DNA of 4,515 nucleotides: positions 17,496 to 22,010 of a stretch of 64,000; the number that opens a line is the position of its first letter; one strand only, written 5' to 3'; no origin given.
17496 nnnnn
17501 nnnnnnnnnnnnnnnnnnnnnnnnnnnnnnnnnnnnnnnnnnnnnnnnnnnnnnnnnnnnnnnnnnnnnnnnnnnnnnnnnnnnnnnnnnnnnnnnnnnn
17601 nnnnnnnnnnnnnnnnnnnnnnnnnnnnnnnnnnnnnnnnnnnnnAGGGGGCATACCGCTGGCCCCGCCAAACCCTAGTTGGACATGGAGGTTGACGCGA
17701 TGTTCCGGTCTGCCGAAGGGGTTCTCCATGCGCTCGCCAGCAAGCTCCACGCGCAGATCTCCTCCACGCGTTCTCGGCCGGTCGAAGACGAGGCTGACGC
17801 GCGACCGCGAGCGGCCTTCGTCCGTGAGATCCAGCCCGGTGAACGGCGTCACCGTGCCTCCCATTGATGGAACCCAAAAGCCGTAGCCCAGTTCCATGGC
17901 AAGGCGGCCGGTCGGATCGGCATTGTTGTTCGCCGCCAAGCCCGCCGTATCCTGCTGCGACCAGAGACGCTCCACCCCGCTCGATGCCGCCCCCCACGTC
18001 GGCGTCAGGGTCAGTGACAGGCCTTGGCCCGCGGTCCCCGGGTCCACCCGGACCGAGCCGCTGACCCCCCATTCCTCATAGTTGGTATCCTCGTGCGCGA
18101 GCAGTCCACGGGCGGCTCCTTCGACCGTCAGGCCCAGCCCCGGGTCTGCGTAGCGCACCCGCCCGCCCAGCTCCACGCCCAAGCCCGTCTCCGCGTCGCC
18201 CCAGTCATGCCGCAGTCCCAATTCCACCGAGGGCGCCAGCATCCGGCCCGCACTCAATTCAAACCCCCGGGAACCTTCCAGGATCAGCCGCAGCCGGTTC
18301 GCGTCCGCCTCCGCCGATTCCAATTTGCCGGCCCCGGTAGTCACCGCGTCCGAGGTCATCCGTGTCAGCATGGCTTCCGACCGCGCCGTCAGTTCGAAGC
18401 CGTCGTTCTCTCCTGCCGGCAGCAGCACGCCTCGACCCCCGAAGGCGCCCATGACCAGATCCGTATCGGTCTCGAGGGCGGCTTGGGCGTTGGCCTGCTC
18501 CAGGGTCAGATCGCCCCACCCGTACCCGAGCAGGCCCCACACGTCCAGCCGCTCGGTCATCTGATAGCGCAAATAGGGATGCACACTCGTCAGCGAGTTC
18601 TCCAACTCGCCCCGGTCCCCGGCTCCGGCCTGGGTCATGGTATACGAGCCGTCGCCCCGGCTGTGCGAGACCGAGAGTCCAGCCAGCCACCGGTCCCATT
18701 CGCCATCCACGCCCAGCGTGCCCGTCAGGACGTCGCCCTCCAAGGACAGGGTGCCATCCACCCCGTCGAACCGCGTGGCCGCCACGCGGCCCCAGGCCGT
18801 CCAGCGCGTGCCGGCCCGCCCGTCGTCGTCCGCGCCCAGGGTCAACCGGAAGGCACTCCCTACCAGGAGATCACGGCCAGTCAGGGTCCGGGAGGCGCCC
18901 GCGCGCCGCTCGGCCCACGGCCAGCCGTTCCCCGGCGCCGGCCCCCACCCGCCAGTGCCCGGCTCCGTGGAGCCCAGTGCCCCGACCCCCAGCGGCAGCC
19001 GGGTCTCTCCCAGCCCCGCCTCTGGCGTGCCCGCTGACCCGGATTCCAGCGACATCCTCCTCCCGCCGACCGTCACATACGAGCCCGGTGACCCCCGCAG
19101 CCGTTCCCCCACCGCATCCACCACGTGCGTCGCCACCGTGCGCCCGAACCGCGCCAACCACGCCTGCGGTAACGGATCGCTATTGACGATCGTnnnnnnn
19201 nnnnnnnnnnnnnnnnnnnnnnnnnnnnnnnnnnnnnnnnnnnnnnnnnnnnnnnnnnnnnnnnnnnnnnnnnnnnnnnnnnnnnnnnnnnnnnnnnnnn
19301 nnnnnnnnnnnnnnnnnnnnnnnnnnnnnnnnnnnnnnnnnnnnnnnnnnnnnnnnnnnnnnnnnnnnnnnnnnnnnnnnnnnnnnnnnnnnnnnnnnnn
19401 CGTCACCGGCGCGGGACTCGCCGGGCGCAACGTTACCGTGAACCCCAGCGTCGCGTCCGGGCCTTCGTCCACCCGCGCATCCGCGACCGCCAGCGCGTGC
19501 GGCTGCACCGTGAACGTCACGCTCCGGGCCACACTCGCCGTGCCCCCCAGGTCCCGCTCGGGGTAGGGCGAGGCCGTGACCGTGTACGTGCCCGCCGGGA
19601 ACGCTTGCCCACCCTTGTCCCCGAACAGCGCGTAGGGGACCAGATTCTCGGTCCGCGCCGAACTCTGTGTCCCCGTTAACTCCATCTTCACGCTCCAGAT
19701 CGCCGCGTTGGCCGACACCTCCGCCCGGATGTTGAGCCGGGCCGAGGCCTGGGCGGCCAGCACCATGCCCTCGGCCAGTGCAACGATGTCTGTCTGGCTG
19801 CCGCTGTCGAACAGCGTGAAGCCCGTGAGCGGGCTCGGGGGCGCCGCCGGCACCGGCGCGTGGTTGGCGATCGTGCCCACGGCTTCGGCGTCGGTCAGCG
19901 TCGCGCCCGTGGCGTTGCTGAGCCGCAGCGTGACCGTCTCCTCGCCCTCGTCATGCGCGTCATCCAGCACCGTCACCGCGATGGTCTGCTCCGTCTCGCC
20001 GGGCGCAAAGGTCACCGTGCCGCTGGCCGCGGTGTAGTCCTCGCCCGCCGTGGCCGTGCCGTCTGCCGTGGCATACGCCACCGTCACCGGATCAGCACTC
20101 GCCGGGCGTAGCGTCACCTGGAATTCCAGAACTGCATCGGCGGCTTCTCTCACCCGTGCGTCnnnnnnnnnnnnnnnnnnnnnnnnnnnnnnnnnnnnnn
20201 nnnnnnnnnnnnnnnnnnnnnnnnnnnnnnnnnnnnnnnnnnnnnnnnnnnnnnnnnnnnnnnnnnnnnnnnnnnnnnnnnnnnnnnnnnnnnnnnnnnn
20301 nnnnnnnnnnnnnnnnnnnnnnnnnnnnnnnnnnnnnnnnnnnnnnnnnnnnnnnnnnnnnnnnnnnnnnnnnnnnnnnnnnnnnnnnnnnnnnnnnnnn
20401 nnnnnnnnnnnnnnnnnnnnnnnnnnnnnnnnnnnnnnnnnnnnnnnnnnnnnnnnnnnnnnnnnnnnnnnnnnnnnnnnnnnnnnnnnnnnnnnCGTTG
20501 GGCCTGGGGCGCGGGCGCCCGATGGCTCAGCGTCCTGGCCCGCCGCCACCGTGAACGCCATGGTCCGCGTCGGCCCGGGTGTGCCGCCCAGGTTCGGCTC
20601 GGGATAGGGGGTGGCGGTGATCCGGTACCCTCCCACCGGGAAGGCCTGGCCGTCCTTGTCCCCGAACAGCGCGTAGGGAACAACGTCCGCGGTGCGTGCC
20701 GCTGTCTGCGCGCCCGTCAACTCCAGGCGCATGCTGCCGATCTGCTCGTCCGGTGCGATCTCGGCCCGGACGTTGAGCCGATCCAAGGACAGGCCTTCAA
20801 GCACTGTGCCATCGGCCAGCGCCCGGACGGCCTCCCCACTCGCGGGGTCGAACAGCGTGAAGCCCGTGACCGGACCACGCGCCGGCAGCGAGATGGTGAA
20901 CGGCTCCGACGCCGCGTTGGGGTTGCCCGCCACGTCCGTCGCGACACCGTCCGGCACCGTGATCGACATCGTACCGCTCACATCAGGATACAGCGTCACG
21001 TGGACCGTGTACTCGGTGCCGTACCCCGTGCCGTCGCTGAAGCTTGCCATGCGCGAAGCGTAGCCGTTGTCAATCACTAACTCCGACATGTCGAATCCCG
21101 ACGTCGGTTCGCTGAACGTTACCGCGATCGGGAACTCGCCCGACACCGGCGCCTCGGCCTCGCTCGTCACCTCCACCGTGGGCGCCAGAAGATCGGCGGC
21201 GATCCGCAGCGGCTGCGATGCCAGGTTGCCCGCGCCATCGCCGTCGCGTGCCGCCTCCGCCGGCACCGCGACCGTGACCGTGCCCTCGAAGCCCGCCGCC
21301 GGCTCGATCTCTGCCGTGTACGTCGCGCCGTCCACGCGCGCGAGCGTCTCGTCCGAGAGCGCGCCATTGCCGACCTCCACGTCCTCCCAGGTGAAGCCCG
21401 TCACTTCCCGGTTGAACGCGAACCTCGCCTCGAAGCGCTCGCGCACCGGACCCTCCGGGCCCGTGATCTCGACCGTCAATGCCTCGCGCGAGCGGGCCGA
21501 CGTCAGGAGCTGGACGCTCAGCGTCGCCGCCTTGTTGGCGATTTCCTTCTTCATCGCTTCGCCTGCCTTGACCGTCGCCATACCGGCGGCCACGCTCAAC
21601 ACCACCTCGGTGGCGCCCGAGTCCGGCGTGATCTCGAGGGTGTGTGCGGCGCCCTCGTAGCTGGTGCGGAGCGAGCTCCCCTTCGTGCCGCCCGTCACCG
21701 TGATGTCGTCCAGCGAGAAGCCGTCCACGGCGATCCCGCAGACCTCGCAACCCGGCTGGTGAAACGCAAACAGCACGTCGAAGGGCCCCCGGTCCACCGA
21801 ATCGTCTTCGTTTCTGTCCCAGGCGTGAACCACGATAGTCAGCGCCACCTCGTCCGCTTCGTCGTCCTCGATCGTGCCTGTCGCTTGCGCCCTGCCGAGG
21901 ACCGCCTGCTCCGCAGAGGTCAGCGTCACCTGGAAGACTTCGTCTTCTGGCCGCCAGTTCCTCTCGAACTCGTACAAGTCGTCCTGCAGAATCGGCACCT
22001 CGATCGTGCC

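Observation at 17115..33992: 5.6-kaa Calx-beta/FN3/cadherin bead-string adhesin exported by its own autotransporter barrel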

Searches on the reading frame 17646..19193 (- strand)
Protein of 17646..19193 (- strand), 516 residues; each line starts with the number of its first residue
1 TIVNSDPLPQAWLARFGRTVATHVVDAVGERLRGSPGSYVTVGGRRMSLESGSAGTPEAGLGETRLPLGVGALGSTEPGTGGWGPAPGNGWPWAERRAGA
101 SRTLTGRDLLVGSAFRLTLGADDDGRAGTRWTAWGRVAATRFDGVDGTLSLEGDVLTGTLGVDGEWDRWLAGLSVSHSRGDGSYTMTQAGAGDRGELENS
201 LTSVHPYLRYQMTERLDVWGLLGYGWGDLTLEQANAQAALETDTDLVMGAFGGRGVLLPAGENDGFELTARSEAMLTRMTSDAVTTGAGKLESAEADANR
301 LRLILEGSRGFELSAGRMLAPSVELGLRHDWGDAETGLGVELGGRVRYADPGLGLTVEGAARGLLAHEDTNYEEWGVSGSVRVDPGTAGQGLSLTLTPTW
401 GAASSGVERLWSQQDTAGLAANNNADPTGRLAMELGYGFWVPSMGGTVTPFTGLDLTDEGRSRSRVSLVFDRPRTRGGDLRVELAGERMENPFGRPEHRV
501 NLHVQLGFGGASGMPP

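Call 39: predict_structure(alignment_id=A2)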
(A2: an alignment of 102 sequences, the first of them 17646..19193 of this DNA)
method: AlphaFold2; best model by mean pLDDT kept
length: 516 residues; sequences in the alignment: 102
mean_pLDDT: 67.6   pTM: 0.62
mean pLDDT of the five models: 67.6, 64.8, 64.2, 62.1, 60.3
residues with pLDDT >= 90: 99; 70-90: 164; 50-70: 117; < 50: 136
segments of 3 or more residues with pLDDT < 50: 1-4, 53-92, 94-96, 303-306, 310-313, 316-320, 326-332, 334-336, 338-341, 363-377, 400-429, 510-515
pLDDT, mean of each block of 10 residues (from residue 1): 58 86 91 86 88 42 37 33 33 49 77 90 68 94 80 93 93 96 83 86 96 86 94 86 90 68 54 79 78 76 49 46 47 46 53 57 46 47 55 52 43 34 41 55 69 71 78 67 84 85 67 39
secondary structure, 60 per line:
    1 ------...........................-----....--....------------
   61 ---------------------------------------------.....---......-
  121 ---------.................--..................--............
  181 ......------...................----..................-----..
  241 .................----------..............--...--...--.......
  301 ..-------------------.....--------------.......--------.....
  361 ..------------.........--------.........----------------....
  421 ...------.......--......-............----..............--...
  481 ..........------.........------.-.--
elements in order: H7-33 E39-42 E45-48 H106-110 E114-119 E130-146 E149-166 E169-186 E193-211 E216-233 E239-257 E268-281 E284-286 E289-291 E294-302 E322-326 E341-347 E356-362 E375-383 E392-400 H417-423 E430-436 E439-441 E446-457 E462-475 E478-490 E497-505

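Call 41: fold_search(model_id=the predicted structure, library=pdb)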
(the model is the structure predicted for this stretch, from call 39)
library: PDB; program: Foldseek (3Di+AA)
matches with E <= 10: 548; with E <= 0.001: 7
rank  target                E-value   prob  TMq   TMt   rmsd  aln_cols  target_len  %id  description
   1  1uyn                  2.2e-04  1.00  0.22  0.37  25.2       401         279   11  Translocator domain of autotransporter NalP from Neisseria meningitidis (released 2004-03-18)
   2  3qq2_C                2.9e-04  1.00  0.22  0.42  25.0       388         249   11  Crystal Structure of the Beta Domain of the Bordetella Autotransporter Brka (released 2011-04-13)
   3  8bnz_P                3.9e-04  1.00  0.22  0.35  24.4       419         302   10  BAM-EspP complex structure with BamA-G431C/EspP-N1293C mutations in nanodisc (released 2023-04-26)
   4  9p1u_F                4.0e-04  0.95  0.18  0.19  24.9       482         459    9  beta-barrel assembly machine from Escherichia coli in an late state of LptD assembly (released 2026-03-11)
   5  3qq2_B                5.1e-04  1.00  0.22  0.42  26.4       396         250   12  Crystal Structure of the Beta Domain of the Bordetella Autotransporter Brka (released 2011-04-13)
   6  3slj                  5.9e-04  1.00  0.22  0.34  26.1       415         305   10  Pre-cleavage Structure of the Autotransporter EspP - N1023A mutant (released 2011-11-16)
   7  1uyo                  8.2e-04  1.00  0.22  0.38  24.8       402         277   10  Translocator domain of autotransporter NalP from Neisseria meningitidis (released 2004-03-19)
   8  6h7v_B                1.2e-03  0.98  0.20  0.16  26.8       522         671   10  Crystal structure of BauA, the Ferric preacinetobactin receptor from Acinetobacter baumannii (released 2018-10-10)
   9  4mee                  1.2e-03  1.00  0.24  0.39  25.1       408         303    8  Crystal structure of the transport unit of the autotransporter AIDA-I from Escherichia coli (released 2014-06-04)
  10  7omm_A                1.4e-03  0.75  0.16  0.12  28.9       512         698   12  Cryo-EM structure of N. gonorhoeae LptDE in complex with ProMacrobodies (MBPs have not been built de novo) (released 2022-05-04)
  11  8bo2_P                1.6e-03  1.00  0.22  0.34  25.9       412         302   10  BAM-EspP complex structure with BamA-S425C/EspP-S1299C mutations in nanodisc (released 2023-04-26)
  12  2qom_B                1.7e-03  1.00  0.22  0.39  25.6       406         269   10  The crystal structure of the E.coli EspP autotransporter Beta-domain. (released 2007-11-13)
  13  3slo                  1.7e-03  1.00  0.22  0.35  25.7       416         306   10  Pre-cleavage Structure of the Autotransporter EspP - N1023D mutant (released 2011-11-16)
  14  3kvn_X                2.2e-03  1.00  0.24  0.20  26.2       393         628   13  Crystal structure of the full-length autotransporter EstA from Pseudomonas aeruginosa (released 2010-01-26)
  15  4epa                  2.3e-03  0.99  0.23  0.19  21.6       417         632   10  The crystal structure of the ferric yersiniabactin uptake receptor FyuA from Yersinia pestis (released 2012-06-20)
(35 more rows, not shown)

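Call 67: search_protein_representatives(protein=window:17646-19193:-)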
Query: 516 residues. Proteins with E-value up to 0.001 (for the whole library): 8109; up to 1e-10: 6573; up to 1e-30: 3879. The best 150 are listed.
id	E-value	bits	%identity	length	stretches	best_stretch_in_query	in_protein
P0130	9.6e-179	612.3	66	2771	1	10-512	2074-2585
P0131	6.0e-176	603.0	64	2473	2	64-511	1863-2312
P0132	1.6e-173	595.0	62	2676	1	7-512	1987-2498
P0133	3.0e-173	594.1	64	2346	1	1-511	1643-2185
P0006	6.7e-172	589.7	65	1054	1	1-489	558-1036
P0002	3.0e-167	574.3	59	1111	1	9-511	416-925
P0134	7.9e-167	572.9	64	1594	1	1-502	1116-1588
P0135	3.9e-166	570.7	62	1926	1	1-509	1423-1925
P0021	1.6e-162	558.7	60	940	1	1-507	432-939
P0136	3.7e-162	557.5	58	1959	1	1-513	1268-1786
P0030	9.9e-162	556.1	60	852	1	8-509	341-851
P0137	6.8e-161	553.3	65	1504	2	88-505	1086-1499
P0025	5.1e-159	547.2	64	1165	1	2-468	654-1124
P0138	1.6e-157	542.2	65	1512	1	1-505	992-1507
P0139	3.1e-157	541.3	60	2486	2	72-512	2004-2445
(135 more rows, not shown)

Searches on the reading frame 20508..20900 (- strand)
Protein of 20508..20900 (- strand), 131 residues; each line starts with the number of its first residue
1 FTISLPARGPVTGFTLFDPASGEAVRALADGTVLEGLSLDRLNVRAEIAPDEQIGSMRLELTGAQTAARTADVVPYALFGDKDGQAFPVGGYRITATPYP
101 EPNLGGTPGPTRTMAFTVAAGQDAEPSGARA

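Call 38: search_protein_families(library=pfam, proteins=[window:20508-20900:-], max_evalue=1)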
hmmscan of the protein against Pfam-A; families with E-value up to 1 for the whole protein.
window:20508-20900:- (131 aa): 0 families

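Call 69: search_solved_structures(query=window:20508-20900:-, max_evalue=1)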
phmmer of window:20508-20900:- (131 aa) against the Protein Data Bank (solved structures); distinct sequences matched with E-value up to 1: 1.
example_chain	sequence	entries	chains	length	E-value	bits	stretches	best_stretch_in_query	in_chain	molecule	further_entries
5a02_A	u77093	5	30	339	1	12.8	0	9-99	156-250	ALDOSE-ALDOSE OXIDOREDUCTASE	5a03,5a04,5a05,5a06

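Call 71: search_protein_families(library=ncbifam, proteins=[window:20508-20900:-], max_evalue=1)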
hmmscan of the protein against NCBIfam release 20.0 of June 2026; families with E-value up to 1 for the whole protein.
window:20508-20900:- (131 aa): 0 families

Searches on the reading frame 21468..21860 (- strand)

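Call 38: search_protein_families(library=pfam, proteins=[window:21468-21860:-], max_evalue=1)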
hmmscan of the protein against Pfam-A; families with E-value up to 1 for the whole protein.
window:21468-21860:- (131 aa): 2 families
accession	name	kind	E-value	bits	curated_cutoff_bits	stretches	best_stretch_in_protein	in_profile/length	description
PF19078.6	Big_12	-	5.2e-06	27.1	27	1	44-103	31-91/102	Bacterial Ig-like domain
PF17494.7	DUF5429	-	0.066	13.7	27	1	85-127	23-65/76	Family of unknown function (DUF5429)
